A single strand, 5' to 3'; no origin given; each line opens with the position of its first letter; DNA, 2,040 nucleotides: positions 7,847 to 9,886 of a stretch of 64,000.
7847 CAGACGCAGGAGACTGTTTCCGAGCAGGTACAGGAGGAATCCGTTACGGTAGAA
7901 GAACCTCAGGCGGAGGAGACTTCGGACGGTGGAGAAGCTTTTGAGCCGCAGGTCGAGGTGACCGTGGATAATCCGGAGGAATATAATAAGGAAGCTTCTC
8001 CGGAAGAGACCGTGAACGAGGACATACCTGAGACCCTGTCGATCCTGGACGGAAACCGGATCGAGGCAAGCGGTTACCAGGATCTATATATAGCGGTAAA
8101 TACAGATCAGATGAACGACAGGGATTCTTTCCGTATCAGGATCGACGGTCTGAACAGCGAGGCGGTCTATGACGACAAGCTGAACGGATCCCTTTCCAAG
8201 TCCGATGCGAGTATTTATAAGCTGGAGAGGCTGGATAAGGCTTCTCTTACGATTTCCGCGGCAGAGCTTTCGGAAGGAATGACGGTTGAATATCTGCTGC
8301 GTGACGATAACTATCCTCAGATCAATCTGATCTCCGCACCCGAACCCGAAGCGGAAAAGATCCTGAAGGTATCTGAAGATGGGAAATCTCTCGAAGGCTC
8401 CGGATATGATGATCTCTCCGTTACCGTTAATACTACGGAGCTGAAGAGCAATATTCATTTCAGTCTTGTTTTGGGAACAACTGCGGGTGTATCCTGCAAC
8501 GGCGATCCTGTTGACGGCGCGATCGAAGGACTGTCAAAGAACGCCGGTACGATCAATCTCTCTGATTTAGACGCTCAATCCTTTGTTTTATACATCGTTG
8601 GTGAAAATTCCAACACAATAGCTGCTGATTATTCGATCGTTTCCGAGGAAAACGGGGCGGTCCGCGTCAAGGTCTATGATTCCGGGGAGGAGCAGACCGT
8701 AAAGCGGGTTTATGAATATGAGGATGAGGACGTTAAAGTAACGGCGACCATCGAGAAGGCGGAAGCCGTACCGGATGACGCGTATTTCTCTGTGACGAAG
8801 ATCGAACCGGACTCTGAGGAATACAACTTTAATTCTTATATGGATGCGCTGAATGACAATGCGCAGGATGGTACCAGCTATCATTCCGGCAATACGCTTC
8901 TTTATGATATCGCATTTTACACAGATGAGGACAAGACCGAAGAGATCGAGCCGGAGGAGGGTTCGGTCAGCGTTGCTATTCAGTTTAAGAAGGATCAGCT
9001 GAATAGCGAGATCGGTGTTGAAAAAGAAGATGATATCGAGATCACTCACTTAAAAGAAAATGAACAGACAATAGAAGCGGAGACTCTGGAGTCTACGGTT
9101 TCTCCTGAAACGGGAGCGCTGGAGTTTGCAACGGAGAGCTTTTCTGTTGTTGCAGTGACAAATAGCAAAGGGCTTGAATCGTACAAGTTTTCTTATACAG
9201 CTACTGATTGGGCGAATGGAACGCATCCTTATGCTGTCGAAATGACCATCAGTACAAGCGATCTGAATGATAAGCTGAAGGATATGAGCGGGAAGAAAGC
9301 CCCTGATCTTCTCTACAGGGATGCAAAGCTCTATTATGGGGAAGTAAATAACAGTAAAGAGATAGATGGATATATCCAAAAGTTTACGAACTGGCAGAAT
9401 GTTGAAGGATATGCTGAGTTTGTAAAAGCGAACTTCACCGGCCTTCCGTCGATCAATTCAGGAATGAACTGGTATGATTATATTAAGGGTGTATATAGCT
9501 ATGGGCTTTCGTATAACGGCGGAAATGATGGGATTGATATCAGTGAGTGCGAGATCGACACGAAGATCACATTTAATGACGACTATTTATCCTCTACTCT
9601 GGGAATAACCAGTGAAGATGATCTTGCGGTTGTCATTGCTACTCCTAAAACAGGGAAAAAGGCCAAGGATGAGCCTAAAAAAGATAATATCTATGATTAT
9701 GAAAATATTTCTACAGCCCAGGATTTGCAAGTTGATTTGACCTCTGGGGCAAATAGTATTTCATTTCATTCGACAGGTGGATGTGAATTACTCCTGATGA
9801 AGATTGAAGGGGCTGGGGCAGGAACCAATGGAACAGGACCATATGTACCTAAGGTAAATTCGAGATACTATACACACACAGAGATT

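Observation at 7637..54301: Tandem pair of ~6.7-kaa paralogous adhesin genes with conserved ends and diverged cores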

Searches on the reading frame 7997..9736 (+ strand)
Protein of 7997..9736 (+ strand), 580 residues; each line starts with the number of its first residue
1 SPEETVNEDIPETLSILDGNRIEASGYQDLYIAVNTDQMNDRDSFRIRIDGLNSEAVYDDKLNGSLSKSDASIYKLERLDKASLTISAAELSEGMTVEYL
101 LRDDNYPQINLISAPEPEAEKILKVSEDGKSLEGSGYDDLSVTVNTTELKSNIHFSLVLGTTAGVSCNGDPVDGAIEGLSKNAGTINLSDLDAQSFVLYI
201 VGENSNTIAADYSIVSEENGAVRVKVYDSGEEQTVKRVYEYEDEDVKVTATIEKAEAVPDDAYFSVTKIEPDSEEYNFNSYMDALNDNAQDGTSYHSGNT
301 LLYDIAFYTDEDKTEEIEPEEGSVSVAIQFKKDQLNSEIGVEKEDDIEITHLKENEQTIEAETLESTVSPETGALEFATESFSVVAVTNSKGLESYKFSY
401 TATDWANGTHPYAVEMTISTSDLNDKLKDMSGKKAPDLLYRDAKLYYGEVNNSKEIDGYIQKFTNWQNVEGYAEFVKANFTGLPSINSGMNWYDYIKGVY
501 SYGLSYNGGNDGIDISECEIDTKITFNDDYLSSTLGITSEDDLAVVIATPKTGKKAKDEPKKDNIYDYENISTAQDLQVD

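Call 14: find_homologous_proteins(query=window:7997-9736:+, max_evalue=0.00001)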
Query window:7997-9736:+ (580 aa): 14 proteins with E <= 0.00001 among 8000 candidates.
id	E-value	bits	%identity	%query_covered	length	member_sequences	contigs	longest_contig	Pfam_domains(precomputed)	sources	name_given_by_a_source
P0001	1.5e-185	636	60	93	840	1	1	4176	-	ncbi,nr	ncbi:MAG: hypothetical protein IJ873_04575, partial [Lachnospiraceae bacterium]|nr:hypothetical prot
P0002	1.4e-61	227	38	63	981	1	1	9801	-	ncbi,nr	ncbi:MAG: hypothetical protein K6F28_11360, partial [Lachnospiraceae bacterium]|nr:hypothetical prot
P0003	3.2e-55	206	42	36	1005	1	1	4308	PF20597.5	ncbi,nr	ncbi:MAG TPA: choice-of-anchor A family protein, partial [Lachnospiraceae bacterium]|nr:choice-of-an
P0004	4.2e-54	203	37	63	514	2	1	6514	-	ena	-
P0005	2.4e-43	167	38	54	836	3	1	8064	-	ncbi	-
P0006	5.6e-31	126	36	27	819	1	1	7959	-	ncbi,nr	ncbi:MAG: hypothetical protein K6G16_06620, partial [Lachnospiraceae bacterium]|nr:hypothetical prot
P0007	1.3e-24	105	53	20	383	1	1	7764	-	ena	-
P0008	5.3e-21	93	40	28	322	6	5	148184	-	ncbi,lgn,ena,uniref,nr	ncbi:hypothetical protein [Absicoccus porci]|uniref:hypothetical protein n=1 Tax=Absicoccus porci Ta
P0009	2.9e-20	91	39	27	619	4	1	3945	-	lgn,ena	-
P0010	4.2e-20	90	39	27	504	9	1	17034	-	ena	-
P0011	3.2e-18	84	36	31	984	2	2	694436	PF20597.5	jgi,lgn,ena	-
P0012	7.7e-18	83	40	29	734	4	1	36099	-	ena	-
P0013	8.8e-18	83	42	23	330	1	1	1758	-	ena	-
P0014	3.9e-16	77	41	20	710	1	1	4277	-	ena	-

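Call 19: find_related_loci(query=A1, collection=genome_contigs, flank=10000)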
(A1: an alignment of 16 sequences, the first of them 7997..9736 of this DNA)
Query A1 (580 aa) in genome_contigs; peptide patterns used: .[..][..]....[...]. (x = any residue, [..] = any of these).
116 stretches matched a pattern; 107 encode a relative of the query (tblastn E <= 1e-3); the best 80 are kept; 80 distinct loci.
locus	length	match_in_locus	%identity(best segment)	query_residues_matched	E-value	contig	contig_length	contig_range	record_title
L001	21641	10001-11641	42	12-549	6e-123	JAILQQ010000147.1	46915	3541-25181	MAG: Lachnospiraceae bacterium isolate RUI362 k141_11362760_flag=1_multi=11.5947_len=46915, whole genome shotgun sequenc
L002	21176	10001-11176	52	12-401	5e-119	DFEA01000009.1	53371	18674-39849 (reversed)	MAG TPA_asm: Lachnospiraceae bacterium UBA3814 UBA3814_contig_23994, whole genome shotgun sequence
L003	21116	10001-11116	40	13-387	2e-66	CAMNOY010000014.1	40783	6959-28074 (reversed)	MAG: uncultured Lachnospiraceae bacterium isolate SRR873597_bin.12_metaWRAP_v1.3_MAG genome assembly, contig: NODE.1722_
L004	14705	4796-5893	39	20-391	2e-66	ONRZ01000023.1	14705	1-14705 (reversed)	uncultured Lachnospiraceae bacterium isolate RUG584 genome assembly, contig: scaffold_4461, whole genome shotgun sequenc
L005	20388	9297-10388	39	22-391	4e-66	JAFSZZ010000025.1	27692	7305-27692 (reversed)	MAG: Lachnospiraceae bacterium isolate RGIG3628 Goat_Rumen.Co__c340596, whole genome shotgun sequence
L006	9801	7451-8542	38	22-389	3e-65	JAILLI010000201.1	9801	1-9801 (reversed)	MAG: Lachnospiraceae bacterium isolate RUI224 k141_5499262_flag=0_multi=94.9379_len=9801, whole genome shotgun sequence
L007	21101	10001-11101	39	17-387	5e-64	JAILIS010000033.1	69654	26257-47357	MAG: Lachnospiraceae bacterium isolate RUI156 k141_15209281_flag=0_multi=28.9919_len=69654, whole genome shotgun sequenc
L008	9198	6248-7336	41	14-388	1e-62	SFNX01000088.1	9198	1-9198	MAG: Lachnospiraceae bacterium isolate W3P1.012 Contig3311, whole genome shotgun sequence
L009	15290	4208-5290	37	22-387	9e-56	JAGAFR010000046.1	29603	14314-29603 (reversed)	MAG: Lachnospiraceae bacterium isolate RGIG8400 Water_buffalos_Rumen.Co__c3885339, whole genome shotgun sequence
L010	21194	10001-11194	35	13-387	8e-53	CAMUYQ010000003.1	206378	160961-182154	MAG TPA_asm: uncultured Lachnospiraceae bacterium isolate SRR8387720_bin.4_metaWRAP_v1.3_MAG genome assembly, contig: ER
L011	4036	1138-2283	36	18-384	2e-52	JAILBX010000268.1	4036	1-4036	MAG: Lachnospiraceae bacterium isolate RUI570 k141_7607243_flag=0_multi=18.6349_len=4036, whole genome shotgun sequence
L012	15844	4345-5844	44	1-352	1e-45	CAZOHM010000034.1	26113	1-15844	MAG TPA_asm: uncultured Lachnospiraceae bacterium isolate SRP192927_co1_223 genome assembly, contig: NODE_3426_length_26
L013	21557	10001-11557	39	20-392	1e-36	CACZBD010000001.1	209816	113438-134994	MAG: uncultured Lachnospiraceae bacterium isolate RUG12462 genome assembly, contig: RUG12462_asm_1, whole genome shotgun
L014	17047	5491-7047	39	20-392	5e-36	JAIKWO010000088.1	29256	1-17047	MAG: Lachnospiraceae bacterium isolate RUI431 k141_10091880_flag=0_multi=9.9711_len=29256, whole genome shotgun sequence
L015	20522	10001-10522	44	236-389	3e-33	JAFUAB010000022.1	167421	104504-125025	MAG: Lachnospiraceae bacterium isolate RGIG4306 Roe_deer_Duodenum-2__c924, whole genome shotgun sequence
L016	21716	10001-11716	26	18-482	2e-33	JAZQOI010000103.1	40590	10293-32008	MAG: Lachnospiraceae bacterium isolate T1900045243_TH20190013.MAGScoT_cleanbin_000029 SGB_5588_k141_1743306, whole genom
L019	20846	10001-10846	32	205-478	1e-30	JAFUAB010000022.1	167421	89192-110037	MAG: Lachnospiraceae bacterium isolate RGIG4306 Roe_deer_Duodenum-2__c924, whole genome shotgun sequence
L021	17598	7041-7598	39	231-393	1e-29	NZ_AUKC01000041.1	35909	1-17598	Butyrivibrio sp. NC3005 G634DRAFT_scaffold00037.37_C, whole genome shotgun sequence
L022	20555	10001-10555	39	228-388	4e-29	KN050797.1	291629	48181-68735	Lachnospiraceae bacterium MA2020 genomic scaffold T348DRAFT_scaffold00001.1, whole genome shotgun sequence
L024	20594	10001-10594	37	236-413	9e-29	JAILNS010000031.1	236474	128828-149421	MAG: Lachnospiraceae bacterium isolate RUI286 k141_5880750_flag=0_multi=15.9990_len=236474, whole genome shotgun sequenc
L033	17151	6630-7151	40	236-389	4e-27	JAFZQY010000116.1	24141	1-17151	MAG: Lachnospiraceae bacterium isolate RGIG8017 Water_buffalos_Rumen-1__c1136137, whole genome shotgun sequence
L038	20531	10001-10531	40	236-393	4e-26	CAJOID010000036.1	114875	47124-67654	uncultured Lachnospiraceae bacterium isolate Red_deer_4_mag_18 genome assembly, contig: scaffold_5177, whole genome shot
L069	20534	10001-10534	35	239-389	8e-21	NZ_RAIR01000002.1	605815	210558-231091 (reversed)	Butyrivibrio sp. CB08 NODE_2_length_605815_cov_155.453, whole genome shotgun sequence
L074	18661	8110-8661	35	239-395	6e-20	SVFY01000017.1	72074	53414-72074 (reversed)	MAG: Butyrivibrio sp. isolate SIG344 NODE_457_length_72074_cov_39.734933, whole genome shotgun sequence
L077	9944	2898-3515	33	238-414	3e-20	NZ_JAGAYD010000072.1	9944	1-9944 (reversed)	MAG: Butyrivibrio sp. isolate RGIG8880 Water_deer_Omasum-5__c41184, whole genome shotgun sequence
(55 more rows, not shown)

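Call 28: predict_structure(alignment_id=A1)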
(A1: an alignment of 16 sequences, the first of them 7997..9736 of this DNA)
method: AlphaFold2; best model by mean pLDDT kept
length: 580 residues; sequences in the alignment: 16
mean_pLDDT: 67.3   pTM: 0.43
mean pLDDT of the five models: 67.3, 67.0, 66.1, 65.8, 65.2
residues with pLDDT >= 90: 151; 70-90: 210; 50-70: 23; < 50: 196
segments of 3 or more residues with pLDDT < 50: 1-7, 392-580
pLDDT, mean of each block of 10 residues (from residue 1): 47 83 91 94 91 89 89 93 92 93 92 80 86 90 93 89 85 88 92 86 83 92 92 71 89 76 89 84 84 73 92 84 84 76 82 86 83 82 87 38 33 31 32 28 22 23 26 27 25 26 28 35 37 41 34 28 26 28
secondary structure, 60 per line:
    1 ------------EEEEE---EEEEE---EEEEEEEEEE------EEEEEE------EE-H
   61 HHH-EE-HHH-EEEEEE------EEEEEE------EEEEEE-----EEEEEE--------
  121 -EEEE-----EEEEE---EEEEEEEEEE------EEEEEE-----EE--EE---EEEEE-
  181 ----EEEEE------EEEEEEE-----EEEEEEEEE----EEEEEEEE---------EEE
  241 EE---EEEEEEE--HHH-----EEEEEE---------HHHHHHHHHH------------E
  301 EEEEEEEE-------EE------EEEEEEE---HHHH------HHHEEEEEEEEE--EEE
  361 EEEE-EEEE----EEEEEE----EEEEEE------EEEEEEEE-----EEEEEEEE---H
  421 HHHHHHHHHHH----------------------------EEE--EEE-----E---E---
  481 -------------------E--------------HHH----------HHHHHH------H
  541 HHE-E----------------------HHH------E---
elements in order: E13-17 E21-25 E29-38 E45-50 H60-63 E72-77 E84-89 E96-101 E107-112 E122-125 E131-135 E139-148 E155-160 E175-179 E185-189 E196-202 E208-216 E221-228 E238-242 E246-252 E263-268 H278-287 E300-308 E324-330 H334-337 E347-355 E358-364 E366-369 E374-379 E384-389 E396-403 E409-416 H420-431 E460-462 E465-467 H528-533
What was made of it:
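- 8018..9169 (+): A aa 128-511: three Ig-like beta-sandwich domains. This is the conserved N-terminal block, and the third domain carries the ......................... signature. AF2 pLDDT is 80-93 over these residues (call 28).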

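Call 33: fold_search(model_id=the predicted structure, library=pdb)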
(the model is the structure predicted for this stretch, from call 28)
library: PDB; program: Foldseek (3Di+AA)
matches with E <= 10: 638; with E <= 0.001: 2
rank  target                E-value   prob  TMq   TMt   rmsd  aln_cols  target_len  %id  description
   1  2y1v_A                3.0e-04  0.85  0.13  0.13  26.1       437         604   12  Full length structure of RrgB Pilus protein from Streptococcus pneumoniae (released 2011-11-09)
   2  3wnp_A                7.8e-04  0.66  0.12  0.11  23.7       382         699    8  D308A, F268V, D469Y, A513V, and Y515S quintuple mutant of Bacillus circulans T-3040 cycloisomaltooligosaccharide gluca (released 2014-02-05)
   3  1d2p                  1.0e-03  0.84  0.15  0.20  15.8       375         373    9  CRYSTAL STRUCTURE OF TWO B REPEAT UNITS (B1B2) OF THE COLLAGEN BINDING PROTEIN (CNA) OF STAPHYLOCOCCUS AUREUS (released 2000-09-27)
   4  8odz_C                1.5e-03  0.15  0.08  0.09  28.4       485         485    9  Cryo-EM structure of a pre-dimerized murine IL-12 complete extracellular signaling complex (Class 1). (released 2024-02-07)
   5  3wnn_A                1.6e-03  0.54  0.12  0.10  23.5       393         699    9  D308A mutant of Bacillus circulans T-3040 cycloisomaltooligosaccharide glucanotransferase complexed with isomaltooctao (released 2014-02-05)
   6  3bga_B                1.7e-03  0.12  0.07  0.05  22.2       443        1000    8  Crystal structure of beta-galactosidase from Bacteroides thetaiotaomicron VPI-5482 (released 2007-12-11)
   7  1d2o_A                2.1e-03  0.84  0.10  0.26  22.5       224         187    9  CRYSTAL STRUCTURE OF A SINGLE B REPEAT UNIT (B1) OF COLLAGEN BINDING SURFACE PROTEIN (CNA) OF STAPHYLOCOCCUS AUREUS. (released 2000-09-27)
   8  7yq5_E                2.5e-03  0.14  0.08  0.07  25.0       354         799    8  human insulin receptor bound with A62 DNA aptamer and insulin (released 2022-11-09)
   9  3bga_A                3.3e-03  0.11  0.07  0.05  22.6       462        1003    8  Crystal structure of beta-galactosidase from Bacteroides thetaiotaomicron VPI-5482 (released 2007-12-11)
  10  8qox_B                4.7e-03  0.23  0.10  0.13  33.0       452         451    8  Two-component assembly of SlaA and SlaB S-layer proteins of Sulfolobus acidocaldarius (released 2024-02-21)
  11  7vcr_A                5.0e-03  0.20  0.12  0.15  36.7       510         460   12  Crystal Structure of PitA fragment from pilus islet-2 of Streptococcus oralis (released 2022-06-01)
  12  3wnl_A                6.9e-03  0.38  0.13  0.11  23.5       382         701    8  D308A mutant of Bacillus circulans T-3040 cycloisomaltooligosaccharide glucanotransferase complexed with isomaltohexao (released 2014-02-05)
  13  8yyl_B                9.0e-03  0.08  0.07  0.08  34.8       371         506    9  Cryo-EM structure of the complex IR with one insulin (released 2025-04-09)
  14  5e55_A                9.5e-03  0.18  0.11  0.16  22.6       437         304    8  Crystal structure of mouse CNTN6 FN1-FN3 domains (released 2016-08-31)
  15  4pbx                  1.1e-02  0.08  0.07  0.08  42.2       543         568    9  Crystal structure of the six N-terminal domains of human receptor protein tyrosine phosphatase sigma (released 2014-11-12)
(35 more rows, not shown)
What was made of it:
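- Foldseek hits to RrgB, GBS and GAS pilins (call 33).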

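Call 38: search_protein_families(library=pfam, proteins=[L001:2689-7044:+, L003:7726-9405:+, L007:7651-9330:+, L010:7796-9487:+, L019:4733-6979:+, L013:4744-7455:+, L013:2175-4745:+], max_evalue=0.00001)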
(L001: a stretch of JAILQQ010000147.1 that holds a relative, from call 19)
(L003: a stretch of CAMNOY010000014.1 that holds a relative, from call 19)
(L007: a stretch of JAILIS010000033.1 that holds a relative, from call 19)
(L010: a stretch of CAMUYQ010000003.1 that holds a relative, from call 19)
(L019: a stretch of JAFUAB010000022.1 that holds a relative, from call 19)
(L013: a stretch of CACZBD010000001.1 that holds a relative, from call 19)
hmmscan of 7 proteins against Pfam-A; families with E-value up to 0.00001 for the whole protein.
L001:2689-7044:+ (1452 aa): 4 families
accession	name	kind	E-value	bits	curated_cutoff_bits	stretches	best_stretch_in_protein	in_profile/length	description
PF00563.25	EAL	-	2.1e-63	214.3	31.3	1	471-703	5-236/236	EAL domain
PF00990.26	GGDEF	-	8e-53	178.9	23.8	2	1284-1444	2-160/161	Diguanylate cyclase, GGDEF domain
PF08447.18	PAS_3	-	5.8e-09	36.6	25.6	0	181-254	3-70/89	PAS fold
PF00072.30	Response_reg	-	6.6e-08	33.1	30.2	0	22-132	1-110/111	Response regulator receiver domain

L003:7726-9405:+ (560 aa): 2 families
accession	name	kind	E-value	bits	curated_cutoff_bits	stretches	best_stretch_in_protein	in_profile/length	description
PF00563.25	EAL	-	6.4e-63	212.7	31.3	1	308-543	2-236/236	EAL domain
PF00990.26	GGDEF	-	1.3e-16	61.2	23.8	1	134-285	1-158/161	Diguanylate cyclase, GGDEF domain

L007:7651-9330:+ (560 aa): 2 families
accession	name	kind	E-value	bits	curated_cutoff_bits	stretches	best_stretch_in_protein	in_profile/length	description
PF00563.25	EAL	-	1.4e-62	211.6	31.3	1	308-540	5-236/236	EAL domain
PF00990.26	GGDEF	-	2.3e-19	70.2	23.8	1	130-282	1-158/161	Diguanylate cyclase, GGDEF domain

L010:7796-9487:+ (564 aa): 2 families
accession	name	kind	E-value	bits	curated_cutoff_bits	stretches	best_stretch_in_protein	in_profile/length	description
PF00563.25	EAL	-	9.7e-64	215.4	31.3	1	315-548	4-236/236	EAL domain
PF00990.26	GGDEF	-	6.3e-23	81.7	23.8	1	139-291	1-159/161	Diguanylate cyclase, GGDEF domain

L019:4733-6979:+ (749 aa): 3 families
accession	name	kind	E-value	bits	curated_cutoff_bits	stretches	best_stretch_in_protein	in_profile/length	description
PF00990.26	GGDEF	-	7.7e-35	120.5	23.8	1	593-746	1-160/161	Diguanylate cyclase, GGDEF domain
PF05857.17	TraX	-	9.8e-30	104.5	25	1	22-253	2-217/217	TraX protein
PF16927.11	HisKA_7TM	-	4.7e-11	43.4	28.6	1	272-487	4-222/224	N-terminal 7TM region of histidine kinase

L013:4744-7455:+ (904 aa): 0 families

L013:2175-4745:+ (857 aa): 0 families

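Call 49: search_protein_families(library=ncbifam, proteins=[L016:8690-9490:+, L003:6806-7690:+, L019:3748-4770:+, L013:8515-9354:+], max_evalue=0.001)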
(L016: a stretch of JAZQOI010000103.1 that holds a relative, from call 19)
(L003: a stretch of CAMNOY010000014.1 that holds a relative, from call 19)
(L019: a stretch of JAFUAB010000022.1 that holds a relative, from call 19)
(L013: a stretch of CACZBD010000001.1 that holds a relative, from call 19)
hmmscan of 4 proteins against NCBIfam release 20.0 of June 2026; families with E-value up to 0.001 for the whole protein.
L016:8690-9490:+ (267 aa): 5 families
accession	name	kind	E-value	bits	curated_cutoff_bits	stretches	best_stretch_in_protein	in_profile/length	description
TIGR03064.1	sortase_srtB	equivalog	2.9e-47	161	153.75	1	45-256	36-234/235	class B sortase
NF040525.1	SrtB_LPKTxSAVK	exception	3.7e-21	75.2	200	1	49-246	21-224/261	class B sortase, LPKTxAVK-specific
NF033745.1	class_C_sortase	subfamily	1.5e-06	28.1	160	0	232-259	191-218/220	class C sortase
NF033747.1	class_E_sortase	subfamily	2.2e-05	24.4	160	1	146-262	114-206/211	class E sortase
TIGR01076.1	sortase_fam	subfamily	0.00012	21.9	39.35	0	211-259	75-125/136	sortase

L003:6806-7690:+ (295 aa): 3 families
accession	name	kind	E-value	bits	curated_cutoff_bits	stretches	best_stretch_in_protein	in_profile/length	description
TIGR03064.1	sortase_srtB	equivalog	1.2e-41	142.6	153.75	1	75-282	32-233/235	class B sortase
NF040525.1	SrtB_LPKTxSAVK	exception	2.8e-23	82.2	200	1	75-273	20-224/261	class B sortase, LPKTxAVK-specific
NF033745.1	class_C_sortase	subfamily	5.5e-05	23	160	0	259-286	191-218/220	class C sortase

L019:3748-4770:+ (341 aa): 2 families
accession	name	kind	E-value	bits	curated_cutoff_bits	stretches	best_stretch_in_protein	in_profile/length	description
TIGR03064.1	sortase_srtB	equivalog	9.9e-40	136.3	153.75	1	68-313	2-235/235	class B sortase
NF040525.1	SrtB_LPKTxSAVK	exception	3e-11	42.8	200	1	115-309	33-230/261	class B sortase, LPKTxAVK-specific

L013:8515-9354:+ (280 aa): 2 families
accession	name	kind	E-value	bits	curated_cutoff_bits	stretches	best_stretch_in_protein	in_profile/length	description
TIGR03064.1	sortase_srtB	equivalog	7.1e-39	133.5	153.75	1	55-264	47-232/235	class B sortase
NF040525.1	SrtB_LPKTxSAVK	exception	2.4e-15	56.2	200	1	64-255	31-223/261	class B sortase, LPKTxAVK-specific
